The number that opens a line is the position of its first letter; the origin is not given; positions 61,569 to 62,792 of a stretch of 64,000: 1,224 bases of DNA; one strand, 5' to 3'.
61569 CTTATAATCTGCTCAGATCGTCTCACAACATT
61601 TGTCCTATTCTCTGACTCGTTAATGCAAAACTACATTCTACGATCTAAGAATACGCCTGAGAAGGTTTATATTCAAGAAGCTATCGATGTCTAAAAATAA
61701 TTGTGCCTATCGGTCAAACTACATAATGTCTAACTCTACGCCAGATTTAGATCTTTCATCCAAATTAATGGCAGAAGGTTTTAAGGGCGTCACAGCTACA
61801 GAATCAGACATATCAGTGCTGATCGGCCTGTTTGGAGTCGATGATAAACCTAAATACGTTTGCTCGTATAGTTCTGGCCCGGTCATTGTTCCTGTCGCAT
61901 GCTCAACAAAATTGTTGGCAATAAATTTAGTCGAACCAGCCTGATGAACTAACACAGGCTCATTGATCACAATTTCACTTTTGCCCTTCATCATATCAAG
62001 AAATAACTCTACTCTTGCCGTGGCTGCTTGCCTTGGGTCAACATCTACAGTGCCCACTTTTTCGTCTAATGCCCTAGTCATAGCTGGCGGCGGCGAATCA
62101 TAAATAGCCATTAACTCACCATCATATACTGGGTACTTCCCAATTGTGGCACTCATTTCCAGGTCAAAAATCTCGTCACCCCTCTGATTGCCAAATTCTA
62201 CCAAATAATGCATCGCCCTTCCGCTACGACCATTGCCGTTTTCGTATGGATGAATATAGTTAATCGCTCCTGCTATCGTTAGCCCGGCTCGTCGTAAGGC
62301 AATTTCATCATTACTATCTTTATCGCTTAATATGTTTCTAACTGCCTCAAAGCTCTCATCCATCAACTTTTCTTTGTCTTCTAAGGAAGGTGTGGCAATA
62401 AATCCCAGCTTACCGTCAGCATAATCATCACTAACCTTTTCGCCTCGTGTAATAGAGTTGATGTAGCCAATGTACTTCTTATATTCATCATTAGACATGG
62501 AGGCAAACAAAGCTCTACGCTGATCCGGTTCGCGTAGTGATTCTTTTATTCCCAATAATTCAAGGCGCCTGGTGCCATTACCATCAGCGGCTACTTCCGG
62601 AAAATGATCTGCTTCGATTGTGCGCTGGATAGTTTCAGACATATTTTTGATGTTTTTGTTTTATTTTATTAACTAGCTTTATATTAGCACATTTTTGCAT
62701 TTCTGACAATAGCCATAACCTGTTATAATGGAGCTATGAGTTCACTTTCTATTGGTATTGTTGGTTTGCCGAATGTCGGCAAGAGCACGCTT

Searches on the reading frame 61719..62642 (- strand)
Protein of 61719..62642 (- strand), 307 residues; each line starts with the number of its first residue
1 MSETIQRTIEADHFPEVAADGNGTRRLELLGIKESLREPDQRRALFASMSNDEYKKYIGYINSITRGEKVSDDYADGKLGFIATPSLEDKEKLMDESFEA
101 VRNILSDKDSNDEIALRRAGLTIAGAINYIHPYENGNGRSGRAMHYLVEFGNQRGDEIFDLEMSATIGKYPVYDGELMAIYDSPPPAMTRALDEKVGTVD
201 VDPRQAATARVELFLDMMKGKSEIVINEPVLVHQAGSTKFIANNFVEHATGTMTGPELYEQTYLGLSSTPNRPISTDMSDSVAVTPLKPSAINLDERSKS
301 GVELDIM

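Call 82: search_protein_families(library=pfam, proteins=[window:61719-62642:-], max_evalue=0.0001)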
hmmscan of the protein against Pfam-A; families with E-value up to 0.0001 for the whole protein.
window:61719-62642:- (307 aa): 1 family
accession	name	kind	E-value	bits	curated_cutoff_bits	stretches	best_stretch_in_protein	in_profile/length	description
PF02661.23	Fic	-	2.2e-05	25.6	24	1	76-146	29-90/93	Fic/DOC family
